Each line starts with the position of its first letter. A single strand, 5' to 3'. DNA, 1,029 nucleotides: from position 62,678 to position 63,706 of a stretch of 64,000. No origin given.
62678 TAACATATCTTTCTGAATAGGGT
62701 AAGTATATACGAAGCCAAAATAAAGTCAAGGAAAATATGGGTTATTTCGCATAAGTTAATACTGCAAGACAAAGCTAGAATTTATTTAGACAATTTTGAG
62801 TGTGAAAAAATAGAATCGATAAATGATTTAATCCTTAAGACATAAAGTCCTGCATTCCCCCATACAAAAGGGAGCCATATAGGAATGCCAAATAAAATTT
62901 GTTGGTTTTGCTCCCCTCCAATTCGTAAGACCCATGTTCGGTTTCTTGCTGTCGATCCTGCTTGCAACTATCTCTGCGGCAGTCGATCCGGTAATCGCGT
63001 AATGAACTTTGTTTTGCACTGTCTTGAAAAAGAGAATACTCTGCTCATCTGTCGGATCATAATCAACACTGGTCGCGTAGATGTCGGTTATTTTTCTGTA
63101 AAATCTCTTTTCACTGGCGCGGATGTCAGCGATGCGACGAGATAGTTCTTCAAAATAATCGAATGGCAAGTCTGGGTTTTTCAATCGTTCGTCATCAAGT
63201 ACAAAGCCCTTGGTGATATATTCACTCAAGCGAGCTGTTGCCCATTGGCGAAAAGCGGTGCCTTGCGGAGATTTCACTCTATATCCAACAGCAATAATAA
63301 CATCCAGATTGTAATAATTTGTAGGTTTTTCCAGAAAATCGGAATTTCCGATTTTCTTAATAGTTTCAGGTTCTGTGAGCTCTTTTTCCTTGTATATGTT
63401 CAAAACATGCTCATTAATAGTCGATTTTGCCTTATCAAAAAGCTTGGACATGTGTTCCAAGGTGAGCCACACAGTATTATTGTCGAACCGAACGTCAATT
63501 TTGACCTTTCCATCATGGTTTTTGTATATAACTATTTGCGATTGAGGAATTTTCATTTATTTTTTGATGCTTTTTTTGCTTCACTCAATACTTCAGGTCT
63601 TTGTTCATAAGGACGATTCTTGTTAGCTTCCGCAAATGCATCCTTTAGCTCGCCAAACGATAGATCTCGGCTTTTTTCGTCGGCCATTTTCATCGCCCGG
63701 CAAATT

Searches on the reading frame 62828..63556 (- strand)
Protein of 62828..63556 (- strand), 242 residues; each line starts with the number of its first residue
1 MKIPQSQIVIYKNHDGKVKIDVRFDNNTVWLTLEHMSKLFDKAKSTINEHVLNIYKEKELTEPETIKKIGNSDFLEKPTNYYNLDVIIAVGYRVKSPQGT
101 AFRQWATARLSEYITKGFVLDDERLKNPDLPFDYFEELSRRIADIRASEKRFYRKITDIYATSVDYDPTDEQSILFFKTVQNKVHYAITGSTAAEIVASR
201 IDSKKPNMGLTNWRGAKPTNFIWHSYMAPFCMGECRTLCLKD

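Call 19: search_protein_families(library=pfam, proteins=[window:62828-63556:-], max_evalue=0.001)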
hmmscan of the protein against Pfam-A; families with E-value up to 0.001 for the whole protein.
window:62828-63556:- (242 aa): 1 family
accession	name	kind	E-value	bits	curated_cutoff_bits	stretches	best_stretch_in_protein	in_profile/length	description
PF13310.11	Virulence_RhuM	-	1.5e-70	237.8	33.7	1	75-219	17-161/252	Virulence protein RhuM family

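Call 55: find_encoding_contigs(protein=window:62828-63556:-, flank=10000, max_places=2)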
Protein window:62828-63556:- (242 aa): 11 contigs read that carry it; 2 places shown.
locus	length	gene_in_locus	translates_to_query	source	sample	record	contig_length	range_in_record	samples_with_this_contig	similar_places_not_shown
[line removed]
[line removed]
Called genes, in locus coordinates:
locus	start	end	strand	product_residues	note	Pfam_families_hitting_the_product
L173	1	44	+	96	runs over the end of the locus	PF00366:Ribosomal_S17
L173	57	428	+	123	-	PF00238:Ribosomal_L14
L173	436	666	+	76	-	PF00467:KOW, PF17136:ribosomal_L24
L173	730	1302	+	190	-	PF00281:Ribosomal_L5, PF00673:Ribosomal_L5_C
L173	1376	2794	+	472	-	PF01336:tRNA_anti-codon, PF00152:tRNA-synt_2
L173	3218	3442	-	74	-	-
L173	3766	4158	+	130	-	PF00410:Ribosomal_S8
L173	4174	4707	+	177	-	PF00347:Ribosomal_L6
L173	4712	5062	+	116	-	PF00861:Ribosomal_L18p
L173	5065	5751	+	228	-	PF00333:Ribosomal_S5, PF03719:Ribosomal_S5_C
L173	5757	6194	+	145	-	PF00828:Ribosomal_L27A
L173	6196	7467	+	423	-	PF00344:SecY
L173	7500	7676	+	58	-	-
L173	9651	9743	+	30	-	-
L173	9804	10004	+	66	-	-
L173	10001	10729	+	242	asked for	PF13310:Virulence_RhuM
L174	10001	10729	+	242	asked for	PF13310:Virulence_RhuM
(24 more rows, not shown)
